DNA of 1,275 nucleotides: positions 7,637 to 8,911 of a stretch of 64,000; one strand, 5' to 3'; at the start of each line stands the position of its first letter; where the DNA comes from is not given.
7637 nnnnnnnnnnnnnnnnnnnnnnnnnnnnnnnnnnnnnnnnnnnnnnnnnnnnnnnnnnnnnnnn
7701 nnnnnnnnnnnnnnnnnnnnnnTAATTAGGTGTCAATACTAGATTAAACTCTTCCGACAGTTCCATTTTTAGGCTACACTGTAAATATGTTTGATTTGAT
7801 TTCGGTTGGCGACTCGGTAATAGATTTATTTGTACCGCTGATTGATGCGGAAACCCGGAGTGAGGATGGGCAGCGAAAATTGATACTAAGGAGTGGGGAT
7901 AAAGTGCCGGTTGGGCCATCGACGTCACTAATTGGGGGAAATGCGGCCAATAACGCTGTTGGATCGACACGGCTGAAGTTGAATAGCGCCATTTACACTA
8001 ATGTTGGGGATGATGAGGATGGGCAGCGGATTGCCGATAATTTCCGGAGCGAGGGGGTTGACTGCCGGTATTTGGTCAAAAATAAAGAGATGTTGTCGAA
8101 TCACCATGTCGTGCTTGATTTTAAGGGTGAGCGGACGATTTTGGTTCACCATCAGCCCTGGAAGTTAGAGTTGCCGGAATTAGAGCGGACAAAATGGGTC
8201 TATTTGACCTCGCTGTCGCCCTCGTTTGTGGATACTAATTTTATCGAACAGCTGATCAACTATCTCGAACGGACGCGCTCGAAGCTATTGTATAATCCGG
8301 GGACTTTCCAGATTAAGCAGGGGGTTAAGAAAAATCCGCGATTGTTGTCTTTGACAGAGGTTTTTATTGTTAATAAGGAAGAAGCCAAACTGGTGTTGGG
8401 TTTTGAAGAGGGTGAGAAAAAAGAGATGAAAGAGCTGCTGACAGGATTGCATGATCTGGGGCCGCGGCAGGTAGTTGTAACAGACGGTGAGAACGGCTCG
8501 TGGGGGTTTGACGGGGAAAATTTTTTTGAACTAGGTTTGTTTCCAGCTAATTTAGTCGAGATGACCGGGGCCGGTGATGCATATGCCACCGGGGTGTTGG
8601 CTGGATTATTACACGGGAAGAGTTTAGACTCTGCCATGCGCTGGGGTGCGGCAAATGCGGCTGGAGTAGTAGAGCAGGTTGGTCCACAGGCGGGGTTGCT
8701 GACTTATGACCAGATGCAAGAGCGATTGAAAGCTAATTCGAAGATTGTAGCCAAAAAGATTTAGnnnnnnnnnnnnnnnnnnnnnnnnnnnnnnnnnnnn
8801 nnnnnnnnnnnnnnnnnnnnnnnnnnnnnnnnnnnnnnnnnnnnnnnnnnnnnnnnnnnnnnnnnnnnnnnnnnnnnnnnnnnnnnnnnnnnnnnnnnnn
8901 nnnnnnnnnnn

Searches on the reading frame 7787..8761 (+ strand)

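Call 69: search_protein_families(library=pfam, max_evalue=0.001, proteins=[window:7787-8761:+])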
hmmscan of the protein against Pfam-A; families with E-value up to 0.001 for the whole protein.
window:7787-8761:+ (325 aa): 2 families
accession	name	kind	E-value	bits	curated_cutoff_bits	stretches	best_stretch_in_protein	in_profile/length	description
PF00294.29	PfkB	-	2.1e-37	129.5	25.8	1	48-303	34-298/302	pfkB family carbohydrate kinase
PF08543.17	Phos_pyr_kin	-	6.6e-08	32.7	27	1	185-289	115-226/246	Phosphomethylpyrimidine kinase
